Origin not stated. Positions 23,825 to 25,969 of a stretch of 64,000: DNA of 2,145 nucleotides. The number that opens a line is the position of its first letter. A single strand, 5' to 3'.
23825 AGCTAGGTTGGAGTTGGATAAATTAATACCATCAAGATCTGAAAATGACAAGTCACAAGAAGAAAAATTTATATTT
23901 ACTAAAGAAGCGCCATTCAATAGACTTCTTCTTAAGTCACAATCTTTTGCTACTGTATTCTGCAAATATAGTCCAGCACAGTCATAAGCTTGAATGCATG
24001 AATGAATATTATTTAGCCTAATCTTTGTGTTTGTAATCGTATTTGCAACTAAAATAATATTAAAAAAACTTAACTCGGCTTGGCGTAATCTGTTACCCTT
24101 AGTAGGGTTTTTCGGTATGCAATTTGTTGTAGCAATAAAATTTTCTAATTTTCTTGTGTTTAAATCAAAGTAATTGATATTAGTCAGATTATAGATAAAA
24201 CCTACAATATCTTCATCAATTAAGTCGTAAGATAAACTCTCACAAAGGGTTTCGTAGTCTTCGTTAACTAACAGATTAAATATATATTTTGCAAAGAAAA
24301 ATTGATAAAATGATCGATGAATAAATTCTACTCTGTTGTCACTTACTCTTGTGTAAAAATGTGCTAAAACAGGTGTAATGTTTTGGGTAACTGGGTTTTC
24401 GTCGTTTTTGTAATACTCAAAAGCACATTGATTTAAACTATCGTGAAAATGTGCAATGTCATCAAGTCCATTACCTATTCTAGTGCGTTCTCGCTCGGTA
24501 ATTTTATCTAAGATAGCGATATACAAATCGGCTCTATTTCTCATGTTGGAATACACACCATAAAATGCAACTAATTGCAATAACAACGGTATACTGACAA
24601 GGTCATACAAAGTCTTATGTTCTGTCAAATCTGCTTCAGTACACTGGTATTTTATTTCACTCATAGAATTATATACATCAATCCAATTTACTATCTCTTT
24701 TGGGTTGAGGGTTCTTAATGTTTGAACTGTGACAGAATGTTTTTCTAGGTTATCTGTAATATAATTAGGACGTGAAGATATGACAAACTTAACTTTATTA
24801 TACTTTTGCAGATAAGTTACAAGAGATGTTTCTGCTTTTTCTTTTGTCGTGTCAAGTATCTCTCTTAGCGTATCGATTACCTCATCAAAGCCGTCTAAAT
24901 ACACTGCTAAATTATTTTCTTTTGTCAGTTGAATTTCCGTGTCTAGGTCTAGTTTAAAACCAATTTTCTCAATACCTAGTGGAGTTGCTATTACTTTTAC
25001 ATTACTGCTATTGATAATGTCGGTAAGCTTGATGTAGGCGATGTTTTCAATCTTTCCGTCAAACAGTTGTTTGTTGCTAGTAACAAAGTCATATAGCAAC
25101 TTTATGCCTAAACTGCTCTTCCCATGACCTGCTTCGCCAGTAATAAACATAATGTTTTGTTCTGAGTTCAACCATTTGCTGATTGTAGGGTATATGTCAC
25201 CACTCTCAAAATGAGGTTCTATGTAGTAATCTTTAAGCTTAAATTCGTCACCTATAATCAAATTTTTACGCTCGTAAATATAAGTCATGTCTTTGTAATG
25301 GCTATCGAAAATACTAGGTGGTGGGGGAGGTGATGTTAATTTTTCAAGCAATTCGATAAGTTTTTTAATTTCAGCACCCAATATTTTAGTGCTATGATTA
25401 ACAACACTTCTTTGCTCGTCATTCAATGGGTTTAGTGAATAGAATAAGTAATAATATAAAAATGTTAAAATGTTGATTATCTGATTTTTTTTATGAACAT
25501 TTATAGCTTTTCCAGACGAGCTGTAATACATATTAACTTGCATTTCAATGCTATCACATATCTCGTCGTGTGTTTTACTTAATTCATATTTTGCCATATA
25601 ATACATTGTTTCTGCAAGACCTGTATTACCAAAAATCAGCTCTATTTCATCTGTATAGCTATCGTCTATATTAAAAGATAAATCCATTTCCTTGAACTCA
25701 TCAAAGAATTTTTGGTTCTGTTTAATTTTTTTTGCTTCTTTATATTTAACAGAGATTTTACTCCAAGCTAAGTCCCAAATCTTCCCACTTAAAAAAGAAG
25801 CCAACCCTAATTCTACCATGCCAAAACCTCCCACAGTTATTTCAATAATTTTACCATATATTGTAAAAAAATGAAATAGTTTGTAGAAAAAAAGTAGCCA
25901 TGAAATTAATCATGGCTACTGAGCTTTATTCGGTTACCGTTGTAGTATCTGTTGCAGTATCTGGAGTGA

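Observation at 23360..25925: Stand-alone NACHT (bacterial NLR-like) NTPase with unknown N-terminal domain and pentapeptide-repeat sensor: candidate single-gene antiphage defence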

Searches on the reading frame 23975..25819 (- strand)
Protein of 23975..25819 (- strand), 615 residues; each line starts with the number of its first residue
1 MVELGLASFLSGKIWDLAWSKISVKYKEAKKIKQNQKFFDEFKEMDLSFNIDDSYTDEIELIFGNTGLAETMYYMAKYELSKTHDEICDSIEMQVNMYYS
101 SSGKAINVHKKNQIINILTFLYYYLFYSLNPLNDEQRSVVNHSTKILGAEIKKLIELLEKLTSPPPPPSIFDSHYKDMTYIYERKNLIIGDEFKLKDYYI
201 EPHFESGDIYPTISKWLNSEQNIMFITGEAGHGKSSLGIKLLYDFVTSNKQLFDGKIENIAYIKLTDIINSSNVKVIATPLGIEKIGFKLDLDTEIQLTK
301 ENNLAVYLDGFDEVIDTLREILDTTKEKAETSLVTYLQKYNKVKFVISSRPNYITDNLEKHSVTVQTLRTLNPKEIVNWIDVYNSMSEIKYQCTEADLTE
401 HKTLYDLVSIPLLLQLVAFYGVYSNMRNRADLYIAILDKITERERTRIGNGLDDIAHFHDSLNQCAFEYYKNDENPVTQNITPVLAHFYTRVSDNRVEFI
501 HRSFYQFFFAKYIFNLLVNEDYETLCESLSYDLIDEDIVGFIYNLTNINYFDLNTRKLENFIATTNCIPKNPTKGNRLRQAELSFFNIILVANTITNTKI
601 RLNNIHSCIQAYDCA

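Call 9: find_homologous_proteins(query=window:23975-25819:-, max_evalue=0.01)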
Query window:23975-25819:- (615 aa): 2 proteins with E <= 0.01 among 8000 candidates.
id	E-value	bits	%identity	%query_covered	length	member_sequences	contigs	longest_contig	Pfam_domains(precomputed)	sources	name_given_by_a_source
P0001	0.0e+0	1379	100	100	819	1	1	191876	PF13576.13,PF13599.14,PF00805.29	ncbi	-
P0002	3.3e-12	64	25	63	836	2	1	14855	PF13576.13,PF13599.14,PF00805.29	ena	-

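Call 23: search_protein_representatives(protein=window:23975-25819:-)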
Query: 615 residues. Proteins with E-value up to 0.001 (for the whole library): 102; up to 1e-10: 28; up to 1e-30: 2. The best 102 are listed.
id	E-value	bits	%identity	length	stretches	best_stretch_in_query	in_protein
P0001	0.0e+00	1378.6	100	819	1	1-615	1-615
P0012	1.2e-93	331.1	44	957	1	169-595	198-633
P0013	5.1e-23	97.9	30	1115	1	170-557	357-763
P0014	2.3e-16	75.9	34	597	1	227-555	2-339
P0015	2.8e-16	75.6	28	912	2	118-519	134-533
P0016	4.3e-16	75.0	27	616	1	198-544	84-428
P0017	4.8e-16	74.8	27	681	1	182-546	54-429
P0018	5.8e-16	74.6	32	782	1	208-553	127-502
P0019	6.6e-16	74.4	25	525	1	169-527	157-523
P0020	1.8e-15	73.0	28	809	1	187-518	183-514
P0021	1.0e-14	70.4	36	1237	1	20-154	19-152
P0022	2.4e-14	69.2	32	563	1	288-547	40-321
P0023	8.6e-14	67.4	27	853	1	210-519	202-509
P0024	1.2e-13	66.9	28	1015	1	171-554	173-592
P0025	1.6e-13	66.5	32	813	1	221-529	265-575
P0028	2.5e-13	65.9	27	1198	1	190-518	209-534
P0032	4.3e-12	61.8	27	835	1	172-573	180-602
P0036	2.0e-11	59.6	31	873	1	141-593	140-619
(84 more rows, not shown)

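Call 24: search_protein_families(library=pfam, proteins=[P0012, P0021, P0013, P0015, P0018, P0020, P0024, P0036, P0028, P0032], max_evalue=0.01)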
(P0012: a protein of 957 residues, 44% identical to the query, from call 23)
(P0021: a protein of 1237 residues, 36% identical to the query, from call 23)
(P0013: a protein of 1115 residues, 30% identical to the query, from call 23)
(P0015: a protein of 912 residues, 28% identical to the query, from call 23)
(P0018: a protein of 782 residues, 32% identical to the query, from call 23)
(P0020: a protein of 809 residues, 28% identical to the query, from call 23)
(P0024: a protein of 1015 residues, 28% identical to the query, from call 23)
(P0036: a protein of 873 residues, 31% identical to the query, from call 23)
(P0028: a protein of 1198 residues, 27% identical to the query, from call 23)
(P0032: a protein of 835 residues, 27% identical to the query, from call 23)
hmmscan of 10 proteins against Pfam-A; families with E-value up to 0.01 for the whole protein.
P0012 (957 aa): 5 families
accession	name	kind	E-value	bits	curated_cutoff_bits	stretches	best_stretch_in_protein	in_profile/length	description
PF00805.28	Pentapeptide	-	1.5e-59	197.4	20.2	9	775-813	2-40/40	Pentapeptide repeats (8 copies)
PF13599.13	Pentapeptide_4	-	1.8e-32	111.6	38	7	799-875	1-77/78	Pentapeptide repeat region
PF13576.12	Pentapeptide_3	-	2.2e-18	66.6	27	2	775-814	5-47/48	Pentapeptide repeats (9 copies)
PF25296.1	Decapeptide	-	8.7e-08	32.4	45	0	714-757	25-68/74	Decapeptide repeat region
PF05729.18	NACHT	-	0.0025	18.1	26.7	0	252-381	2-135/167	NACHT domain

P0021 (1237 aa): 0 families

P0013 (1115 aa): 9 families
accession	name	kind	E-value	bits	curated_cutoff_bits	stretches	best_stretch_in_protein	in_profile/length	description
PF00805.28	Pentapeptide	-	3.8e-83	272.9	20.2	9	918-957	1-40/40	Pentapeptide repeats (8 copies)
PF13599.13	Pentapeptide_4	-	1.3e-35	121.7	38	6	1029-1103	2-76/78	Pentapeptide repeat region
PF13576.12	Pentapeptide_3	-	1.2e-23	83.5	27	2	857-893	8-47/48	Pentapeptide repeats (9 copies)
PF00149.33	Metallophos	-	1.4e-16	61.9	21.5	1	2-274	1-190/191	Calcineurin-like phosphoesterase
PF25296.1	Decapeptide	-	1.1e-11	44.9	45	0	1045-1103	12-70/74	Decapeptide repeat region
PF05729.18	NACHT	-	0.00071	19.9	26.7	0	422-567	2-163/167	NACHT domain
PF24883.2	NPHP3_N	-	0.0015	19.2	24.8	0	410-443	12-45/164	Nephrocystin 3, N-terminal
PF20720.3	nSTAND3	-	0.0032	17.6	27.2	1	411-561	8-134/155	Novel STAND NTPase 3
PF06745.19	ATPase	-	0.0099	15.7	26.6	0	416-459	15-56/231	KaiC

P0015 (912 aa): 6 families
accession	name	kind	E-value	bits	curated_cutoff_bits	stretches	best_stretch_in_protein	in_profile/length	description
PF00805.28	Pentapeptide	-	1.9e-60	200.4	20.2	6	706-745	1-40/40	Pentapeptide repeats (8 copies)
PF13599.13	Pentapeptide_4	-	7.2e-20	71.3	38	2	763-833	8-78/78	Pentapeptide repeat region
PF13576.12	Pentapeptide_3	-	1e-12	48.5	27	1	684-726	2-47/48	Pentapeptide repeats (9 copies)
PF05729.18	NACHT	-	1.2e-06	28.8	26.7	1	240-397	3-161/167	NACHT domain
PF24883.2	NPHP3_N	-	2.3e-05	25.1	24.8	1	229-260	13-44/164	Nephrocystin 3, N-terminal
PF25296.1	Decapeptide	-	5.6e-05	23.4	45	0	796-861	5-70/74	Decapeptide repeat region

P0018 (782 aa): 7 families
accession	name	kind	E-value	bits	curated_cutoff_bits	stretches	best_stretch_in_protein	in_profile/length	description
PF00805.28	Pentapeptide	-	3.4e-49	164.4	20.2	5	668-705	1-38/40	Pentapeptide repeats (8 copies)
PF13599.13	Pentapeptide_4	-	4.4e-14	52.8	38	3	593-662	6-75/78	Pentapeptide repeat region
PF13576.12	Pentapeptide_3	-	2.4e-13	50.5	27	0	712-751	2-44/48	Pentapeptide repeats (9 copies)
PF24883.2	NPHP3_N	-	8e-05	23.3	24.8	1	132-172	12-48/164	Nephrocystin 3, N-terminal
PF05729.18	NACHT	-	0.00016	22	26.7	1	148-311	2-163/167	NACHT domain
PF20720.3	nSTAND3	-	0.0036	17.5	27.2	0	147-183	18-54/155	Novel STAND NTPase 3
PF00004.35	AAA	-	0.0068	17.3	21.2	0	150-265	2-94/131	ATPase family associated with various cellular activities (AAA)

P0020 (809 aa): 7 families
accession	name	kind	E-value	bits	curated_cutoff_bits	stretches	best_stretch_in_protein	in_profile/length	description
PF13599.13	Pentapeptide_4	-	5.2e-08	33.3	38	1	701-777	2-78/78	Pentapeptide repeat region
PF00805.28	Pentapeptide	-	9.1e-07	28.8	20.2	0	745-777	1-33/40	Pentapeptide repeats (8 copies)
PF00004.35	AAA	-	2.3e-06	28.5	21.2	1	225-346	2-110/131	ATPase family associated with various cellular activities (AAA)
PF24883.2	NPHP3_N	-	3.2e-06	27.9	24.8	0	212-268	12-66/164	Nephrocystin 3, N-terminal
PF20720.3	nSTAND3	-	8.2e-05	22.8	27.2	0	221-253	17-50/155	Novel STAND NTPase 3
PF05729.18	NACHT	-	0.00024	21.4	26.7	1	223-371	2-154/167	NACHT domain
PF04471.18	Mrr_cat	-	0.0011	19.5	21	1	6-93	3-92/115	Restriction endonuclease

P0024 (1015 aa): 7 families
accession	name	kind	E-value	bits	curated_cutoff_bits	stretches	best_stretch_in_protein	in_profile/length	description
PF00805.28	Pentapeptide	-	2.6e-39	132.8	20.2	6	736-773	2-39/40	Pentapeptide repeats (8 copies)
PF13599.13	Pentapeptide_4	-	3.4e-30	104.4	38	4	856-925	2-71/78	Pentapeptide repeat region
PF13576.12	Pentapeptide_3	-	1.8e-23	82.9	27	4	842-885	1-47/48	Pentapeptide repeats (9 copies)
PF25296.1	Decapeptide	-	2.5e-09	37.3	45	1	701-765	6-70/74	Decapeptide repeat region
PF23894.2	LD_SV2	-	1.2e-06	29.2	29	1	816-892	16-92/92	SV2A/B/C luminal domain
PF24883.2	NPHP3_N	-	0.0061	17.2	24.8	0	225-269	21-61/164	Nephrocystin 3, N-terminal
PF20720.3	nSTAND3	-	0.007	16.5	27.2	0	225-255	16-46/155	Novel STAND NTPase 3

P0036 (873 aa): 7 families
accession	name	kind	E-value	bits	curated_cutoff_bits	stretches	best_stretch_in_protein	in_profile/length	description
PF00805.28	Pentapeptide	-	1.9e-65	216.3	20.2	8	720-759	1-40/40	Pentapeptide repeats (8 copies)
PF13599.13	Pentapeptide_4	-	1.3e-23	83.3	38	4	695-767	6-78/78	Pentapeptide repeat region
PF13576.12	Pentapeptide_3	-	9.9e-19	67.7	27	1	718-760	2-47/48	Pentapeptide repeats (9 copies)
PF05729.18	NACHT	-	1.8e-06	28.4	26.7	1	229-379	2-164/167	NACHT domain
PF24883.2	NPHP3_N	-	8.2e-05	23.3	24.8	0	218-252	12-47/164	Nephrocystin 3, N-terminal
PF00004.35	AAA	-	0.0015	19.4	21.2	1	230-340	1-105/131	ATPase family associated with various cellular activities (AAA)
PF03193.22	RsgA_GTPase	-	0.0072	16.6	30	0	212-254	91-133/174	RsgA GTPase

P0028 (1198 aa): 10 families
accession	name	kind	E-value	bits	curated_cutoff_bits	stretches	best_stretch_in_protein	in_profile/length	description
PF00805.28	Pentapeptide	-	6e-35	118.8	20.2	3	684-723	1-40/40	Pentapeptide repeats (8 copies)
PF13576.12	Pentapeptide_3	-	2.4e-10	40.9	27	2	697-739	2-47/48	Pentapeptide repeats (9 copies)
PF13599.13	Pentapeptide_4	-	2.3e-08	34.4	38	1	694-749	16-71/78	Pentapeptide repeat region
PF05729.18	NACHT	-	1.9e-05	25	26.7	1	243-398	2-158/167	NACHT domain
PF24883.2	NPHP3_N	-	0.00011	22.9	24.8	1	233-263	13-44/164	Nephrocystin 3, N-terminal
PF13191.12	AAA_16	-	0.00041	21.3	32.6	1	239-298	22-85/167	AAA ATPase domain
PF00004.35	AAA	-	0.00072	20.4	21.2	1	244-358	1-98/131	ATPase family associated with various cellular activities (AAA)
PF20720.3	nSTAND3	-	0.0031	17.7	27.2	0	242-267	18-43/155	Novel STAND NTPase 3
PF00931.28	NB-ARC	-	0.0055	16.4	23.5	0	235-263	12-40/248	NB-ARC domain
PF13401.12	AAA_22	-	0.0075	17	27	0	240-262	4-26/130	AAA domain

P0032 (835 aa): 10 families
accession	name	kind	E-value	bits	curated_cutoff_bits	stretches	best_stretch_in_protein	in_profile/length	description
PF13599.13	Pentapeptide_4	-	9.1e-14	51.7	38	2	755-805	2-52/78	Pentapeptide repeat region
PF00805.28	Pentapeptide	-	9.5e-14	51.1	20.2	3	670-706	2-38/40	Pentapeptide repeats (8 copies)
PF05729.18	NACHT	-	6.7e-11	42.7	26.7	1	238-370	2-138/167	NACHT domain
PF13576.12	Pentapeptide_3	-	3.1e-10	40.5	27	3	752-794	2-47/48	Pentapeptide repeats (9 copies)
PF24883.2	NPHP3_N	-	4.9e-08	33.8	24.8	1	227-263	12-49/164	Nephrocystin 3, N-terminal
PF13401.12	AAA_22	-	0.00032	21.5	27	1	235-281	4-45/130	AAA domain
PF13481.12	AAA_25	-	0.00047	20.3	27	0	237-270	34-66/195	AAA domain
PF20720.3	nSTAND3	-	0.00078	19.6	27.2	1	235-265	16-45/155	Novel STAND NTPase 3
PF00931.28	NB-ARC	-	0.003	17.3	23.5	1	224-273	5-56/248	NB-ARC domain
PF13191.12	AAA_16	-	0.0068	17.4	32.6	0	232-275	20-63/167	AAA ATPase domain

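Call 42: find_encoding_contigs(protein=P0012, flank=10000)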
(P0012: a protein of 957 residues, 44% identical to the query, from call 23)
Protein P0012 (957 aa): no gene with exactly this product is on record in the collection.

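Call 43: find_encoding_contigs(protein=P0021, flank=10000)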
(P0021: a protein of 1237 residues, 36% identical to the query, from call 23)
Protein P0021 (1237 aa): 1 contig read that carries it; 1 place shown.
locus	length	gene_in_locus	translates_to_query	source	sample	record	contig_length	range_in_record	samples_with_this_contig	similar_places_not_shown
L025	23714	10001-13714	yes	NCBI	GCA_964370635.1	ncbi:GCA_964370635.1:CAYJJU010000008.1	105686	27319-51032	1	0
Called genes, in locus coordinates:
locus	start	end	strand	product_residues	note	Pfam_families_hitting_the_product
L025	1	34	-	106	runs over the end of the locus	PF13560:HTH_31 (weak), PF12844:HTH_19, PF01381:HTH_3, PF13443:HTH_26 (weak)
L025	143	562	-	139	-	-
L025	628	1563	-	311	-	PF14285:DUF4367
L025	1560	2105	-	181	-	PF04545:Sigma70_r4 (faint), PF04542:Sigma70_r2, PF08281:Sigma70_r4_2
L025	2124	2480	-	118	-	PF12844:HTH_19 (weak), PF01381:HTH_3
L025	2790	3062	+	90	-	-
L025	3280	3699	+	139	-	-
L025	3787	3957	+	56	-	-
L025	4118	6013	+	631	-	PF00270:DEAD (faint), PF13307:Helicase_C_2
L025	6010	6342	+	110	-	PF02452:PemK_toxin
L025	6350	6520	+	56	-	-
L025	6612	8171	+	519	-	PF00239:Resolvase, PF07508:Recombinase, PF13408:Zn_ribbon_recom (weak)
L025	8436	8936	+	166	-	PF08937:ThsB_TIR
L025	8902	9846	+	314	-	PF20016:ThsA_Macro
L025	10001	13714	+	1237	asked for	-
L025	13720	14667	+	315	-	-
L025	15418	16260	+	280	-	PF04055:Radical_SAM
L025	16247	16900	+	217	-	-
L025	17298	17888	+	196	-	PF28043:KwaA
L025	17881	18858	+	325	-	PF16162:KwaB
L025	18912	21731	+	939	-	PF13289:SIR2_2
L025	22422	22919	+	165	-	-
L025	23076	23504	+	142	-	-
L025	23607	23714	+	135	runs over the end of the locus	-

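Call 45: search_protein_families(library=padloc, proteins=[P0021, L025:13720-14667:+, P0012, P0013, P0020, P0032, P0015], max_evalue=0.01)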
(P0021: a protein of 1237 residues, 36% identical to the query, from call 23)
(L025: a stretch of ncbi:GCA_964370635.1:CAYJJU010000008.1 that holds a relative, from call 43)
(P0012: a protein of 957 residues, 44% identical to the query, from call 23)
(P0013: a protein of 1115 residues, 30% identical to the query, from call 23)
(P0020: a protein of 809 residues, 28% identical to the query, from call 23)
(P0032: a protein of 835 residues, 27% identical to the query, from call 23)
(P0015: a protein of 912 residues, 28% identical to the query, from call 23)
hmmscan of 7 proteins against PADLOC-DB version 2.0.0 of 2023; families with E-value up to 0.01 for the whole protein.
P0021 (1237 aa): 0 families

L025:13720-14667:+ (315 aa): 0 families

P0012 (957 aa): 0 families

P0013 (1115 aa): 3 families
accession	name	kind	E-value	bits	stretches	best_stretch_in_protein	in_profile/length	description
PDLC00736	Effector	-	4.7e-20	70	1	4-331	5-292/561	Endonuclease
PDLC05051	PDC-S60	-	6.5e-20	68.9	1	2-663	1-633/1027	-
PDLC04140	mad8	-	0.00071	17.2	1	421-507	28-86/314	mads_8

P0020 (809 aa): 4 families
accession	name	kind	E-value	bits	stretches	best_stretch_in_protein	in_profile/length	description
PDLC05079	PDC-S73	-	7.9e-40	135.3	1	3-151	5-155/752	-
PDLC02400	Aga_TIR-PNTD1-PNTD2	-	3.3e-29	99.7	1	3-154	4-155/639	Class I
PDLC02416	Aga_REase-TIR-PNTD1-PNTD2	-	8.3e-22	75.6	1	4-154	5-141/572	Class I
PDLC04392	PDC-M07A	-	0.0045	14.1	1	293-370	301-371/432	-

P0032 (835 aa): 2 families
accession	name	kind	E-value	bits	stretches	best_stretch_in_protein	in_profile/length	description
PDLC04140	mad8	-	4.4e-05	21.2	1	228-403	19-140/314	mads_8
PDLC04476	PDC-M16A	-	0.00094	15.7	1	219-264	8-53/691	-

P0015 (912 aa): 0 families

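Call 67: search_solved_structures(query=P0021, max_evalue=10)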
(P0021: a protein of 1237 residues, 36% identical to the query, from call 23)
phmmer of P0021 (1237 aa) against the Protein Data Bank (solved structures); distinct sequences matched with E-value up to 10: 0.

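Call 85: search_dna_similar(query=window:23975-25819:-, collection=plasmids, mode=protein, max_evalue=0.001, max_rows=20)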
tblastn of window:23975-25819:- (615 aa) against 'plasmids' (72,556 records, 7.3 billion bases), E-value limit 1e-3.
No match.

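Call 86: search_dna_similar(query=window:23975-25819:-, collection=phages, mode=protein, max_evalue=0.001, max_rows=20)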
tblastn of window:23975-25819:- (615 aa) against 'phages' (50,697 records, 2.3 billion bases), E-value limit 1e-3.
No match.

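Call 89: search_protein_families(library=pfam, alignment_id=A4, max_evalue=0.0001)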
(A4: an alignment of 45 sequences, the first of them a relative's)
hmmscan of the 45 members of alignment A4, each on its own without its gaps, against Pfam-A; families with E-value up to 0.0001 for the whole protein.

A. member 1, P0012 (957 aa): 4 families
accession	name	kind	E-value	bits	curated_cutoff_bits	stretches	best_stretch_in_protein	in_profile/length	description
PF00805.28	Pentapeptide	-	1.5e-59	197.4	20.2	9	775-813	2-40/40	Pentapeptide repeats (8 copies)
PF13599.13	Pentapeptide_4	-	1.8e-32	111.6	38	5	799-875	1-77/78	Pentapeptide repeat region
PF13576.12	Pentapeptide_3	-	2.2e-18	66.6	27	0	775-814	5-47/48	Pentapeptide repeats (9 copies)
PF25296.1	Decapeptide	-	8.7e-08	32.4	45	0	714-757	25-68/74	Decapeptide repeat region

B. families by the number of members that match (of 45 scanned): 81 families (the first 25 are shown)
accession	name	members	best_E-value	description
PF00805.28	Pentapeptide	29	3.8e-83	Pentapeptide repeats (8 copies)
PF13599.13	Pentapeptide_4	27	1.7e-37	Pentapeptide repeat region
PF24883.2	NPHP3_N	24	2.6e-11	Nephrocystin 3, N-terminal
PF05729.18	NACHT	23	1.5e-19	NACHT domain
PF13576.12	Pentapeptide_3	21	1.3e-27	Pentapeptide repeats (9 copies)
PF20720.3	nSTAND3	17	4.8e-13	Novel STAND NTPase 3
PF13401.12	AAA_22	7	8.1e-15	AAA domain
PF25296.1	Decapeptide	7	2.5e-13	Decapeptide repeat region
PF23894.2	LD_SV2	6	1.3e-08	SV2A/B/C luminal domain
PF13191.12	AAA_16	5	1.3e-15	AAA ATPase domain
PF00931.28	NB-ARC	5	2.9e-11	NB-ARC domain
PF00004.35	AAA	5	2e-07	ATPase family associated with various cellular activities (AAA)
PF13173.12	AAA_14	4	4.3e-11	AAA domain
PF13671.12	AAA_33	3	1.9e-18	AAA domain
PF13238.12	AAA_18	3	4.1e-17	AAA domain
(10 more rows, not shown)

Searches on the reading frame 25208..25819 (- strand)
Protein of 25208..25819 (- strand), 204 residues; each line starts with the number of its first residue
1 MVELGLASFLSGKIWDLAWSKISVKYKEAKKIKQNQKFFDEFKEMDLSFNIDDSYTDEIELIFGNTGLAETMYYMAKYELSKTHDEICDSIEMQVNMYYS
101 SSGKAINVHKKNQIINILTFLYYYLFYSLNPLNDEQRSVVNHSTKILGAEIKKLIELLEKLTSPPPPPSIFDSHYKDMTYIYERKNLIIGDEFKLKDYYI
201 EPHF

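Call 29: search_protein_families(library=pfam, proteins=[window:25208-25819:-], max_evalue=10)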
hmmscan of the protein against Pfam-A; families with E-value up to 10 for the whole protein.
seq(204 aa): 2 families
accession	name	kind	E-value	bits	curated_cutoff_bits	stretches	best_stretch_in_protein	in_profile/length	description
PF16506.10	DiSB-ORF2_chro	-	0.016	15.8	30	1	74-162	179-228/238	Putative virion glycoprotein of insect viruses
PF03920.20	TLE_N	-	0.29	12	32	1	67-155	17-106/118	Groucho/TLE N-terminal Q-rich domain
